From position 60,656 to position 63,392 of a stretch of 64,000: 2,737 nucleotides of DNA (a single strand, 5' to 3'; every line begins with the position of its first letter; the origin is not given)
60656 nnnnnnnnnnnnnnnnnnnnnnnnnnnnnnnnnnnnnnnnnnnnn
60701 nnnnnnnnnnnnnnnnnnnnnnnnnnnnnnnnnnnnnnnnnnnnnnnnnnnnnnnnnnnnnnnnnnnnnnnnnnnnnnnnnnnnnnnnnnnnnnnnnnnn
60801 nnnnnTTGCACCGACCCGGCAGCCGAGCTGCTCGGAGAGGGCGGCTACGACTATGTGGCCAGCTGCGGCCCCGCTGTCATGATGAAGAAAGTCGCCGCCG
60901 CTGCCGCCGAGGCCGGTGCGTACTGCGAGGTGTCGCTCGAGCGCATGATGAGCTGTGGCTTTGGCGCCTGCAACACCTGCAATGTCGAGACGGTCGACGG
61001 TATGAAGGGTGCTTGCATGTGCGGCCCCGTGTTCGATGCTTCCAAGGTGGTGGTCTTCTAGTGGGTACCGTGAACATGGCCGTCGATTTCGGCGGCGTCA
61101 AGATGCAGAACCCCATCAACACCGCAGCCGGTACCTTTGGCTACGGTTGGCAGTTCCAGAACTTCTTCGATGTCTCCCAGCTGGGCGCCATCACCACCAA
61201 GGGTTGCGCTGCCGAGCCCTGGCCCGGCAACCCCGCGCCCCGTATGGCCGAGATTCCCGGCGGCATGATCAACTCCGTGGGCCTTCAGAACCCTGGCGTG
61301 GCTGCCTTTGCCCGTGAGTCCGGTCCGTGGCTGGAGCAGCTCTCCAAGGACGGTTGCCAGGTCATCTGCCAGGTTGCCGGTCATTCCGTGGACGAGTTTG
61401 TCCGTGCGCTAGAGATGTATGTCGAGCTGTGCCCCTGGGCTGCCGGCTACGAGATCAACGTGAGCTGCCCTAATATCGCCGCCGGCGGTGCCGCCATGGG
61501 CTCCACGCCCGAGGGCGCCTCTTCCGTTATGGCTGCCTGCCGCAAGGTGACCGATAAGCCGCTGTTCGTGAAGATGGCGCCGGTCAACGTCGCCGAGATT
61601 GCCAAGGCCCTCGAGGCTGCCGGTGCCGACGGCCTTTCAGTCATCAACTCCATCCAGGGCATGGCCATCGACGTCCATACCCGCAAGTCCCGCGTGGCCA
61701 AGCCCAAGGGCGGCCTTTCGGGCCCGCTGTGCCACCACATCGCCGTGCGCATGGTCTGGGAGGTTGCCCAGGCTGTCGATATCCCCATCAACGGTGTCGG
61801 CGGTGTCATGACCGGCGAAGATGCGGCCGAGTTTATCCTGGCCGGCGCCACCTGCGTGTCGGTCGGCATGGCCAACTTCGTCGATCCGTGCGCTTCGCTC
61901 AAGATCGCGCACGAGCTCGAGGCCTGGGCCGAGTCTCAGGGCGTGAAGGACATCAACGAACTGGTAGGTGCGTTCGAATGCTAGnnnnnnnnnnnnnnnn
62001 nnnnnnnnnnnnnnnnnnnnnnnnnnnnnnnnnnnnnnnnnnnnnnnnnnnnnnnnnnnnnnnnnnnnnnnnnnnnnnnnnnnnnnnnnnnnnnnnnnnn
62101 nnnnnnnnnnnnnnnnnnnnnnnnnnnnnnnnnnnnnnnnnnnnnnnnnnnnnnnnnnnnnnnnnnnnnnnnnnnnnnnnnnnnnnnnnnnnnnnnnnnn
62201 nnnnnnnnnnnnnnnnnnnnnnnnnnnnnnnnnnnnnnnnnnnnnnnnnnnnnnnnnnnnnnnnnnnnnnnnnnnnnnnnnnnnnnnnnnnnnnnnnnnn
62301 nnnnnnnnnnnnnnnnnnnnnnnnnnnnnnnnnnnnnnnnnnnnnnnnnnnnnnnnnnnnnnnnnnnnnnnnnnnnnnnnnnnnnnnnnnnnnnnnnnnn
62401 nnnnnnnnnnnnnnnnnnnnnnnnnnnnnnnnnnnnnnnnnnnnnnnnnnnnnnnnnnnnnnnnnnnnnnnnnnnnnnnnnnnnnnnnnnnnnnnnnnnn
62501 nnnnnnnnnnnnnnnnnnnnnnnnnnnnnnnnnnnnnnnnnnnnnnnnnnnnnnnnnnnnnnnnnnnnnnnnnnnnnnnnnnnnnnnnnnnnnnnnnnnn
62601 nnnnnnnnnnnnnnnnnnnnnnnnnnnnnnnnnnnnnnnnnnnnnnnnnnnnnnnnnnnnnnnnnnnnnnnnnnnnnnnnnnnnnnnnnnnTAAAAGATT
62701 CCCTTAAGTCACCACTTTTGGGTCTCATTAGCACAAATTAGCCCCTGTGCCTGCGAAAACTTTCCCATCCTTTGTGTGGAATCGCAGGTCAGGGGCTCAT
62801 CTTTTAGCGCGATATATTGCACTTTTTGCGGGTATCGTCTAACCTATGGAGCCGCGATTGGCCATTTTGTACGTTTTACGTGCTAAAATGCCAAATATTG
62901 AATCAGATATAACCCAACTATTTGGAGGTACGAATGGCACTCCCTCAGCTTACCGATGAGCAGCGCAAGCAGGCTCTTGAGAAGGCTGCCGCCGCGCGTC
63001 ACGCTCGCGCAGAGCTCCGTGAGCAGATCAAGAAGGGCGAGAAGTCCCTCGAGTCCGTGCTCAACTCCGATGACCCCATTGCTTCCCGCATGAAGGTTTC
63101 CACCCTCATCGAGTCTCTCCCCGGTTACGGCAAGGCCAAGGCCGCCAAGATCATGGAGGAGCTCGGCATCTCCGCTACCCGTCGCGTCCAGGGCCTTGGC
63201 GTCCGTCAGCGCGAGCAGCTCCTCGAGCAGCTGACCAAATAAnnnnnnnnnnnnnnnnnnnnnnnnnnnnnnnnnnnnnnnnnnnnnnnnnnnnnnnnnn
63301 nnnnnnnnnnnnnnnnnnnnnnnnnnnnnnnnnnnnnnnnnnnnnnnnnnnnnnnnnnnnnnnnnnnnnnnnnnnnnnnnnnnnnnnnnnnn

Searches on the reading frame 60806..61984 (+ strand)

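Call 49: search_protein_families(library=pfam, proteins=[window:60806-61984:+], max_evalue=0.00001)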
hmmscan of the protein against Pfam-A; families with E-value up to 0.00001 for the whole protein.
window:60806-61984:+ (392 aa): 1 family
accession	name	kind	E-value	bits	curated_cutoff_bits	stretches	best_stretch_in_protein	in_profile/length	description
PF01180.27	DHO_dh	-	4.3e-70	236.6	27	1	92-373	3-289/291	Dihydroorotate dehydrogenase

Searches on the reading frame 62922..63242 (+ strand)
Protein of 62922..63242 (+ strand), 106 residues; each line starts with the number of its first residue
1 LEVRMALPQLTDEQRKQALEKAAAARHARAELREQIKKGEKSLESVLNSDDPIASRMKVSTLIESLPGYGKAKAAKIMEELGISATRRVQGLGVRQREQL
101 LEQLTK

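Call 49: search_protein_families(library=pfam, proteins=[window:62922-63242:+], max_evalue=0.00001)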
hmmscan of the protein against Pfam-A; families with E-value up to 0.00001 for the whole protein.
window:62922-63242:+ (106 aa): 1 family
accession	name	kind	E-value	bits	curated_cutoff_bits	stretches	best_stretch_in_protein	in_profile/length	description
PF22525.1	H2TH_5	-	3.3e-23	81.9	27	1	36-103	1-70/71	S13-like H2TH domain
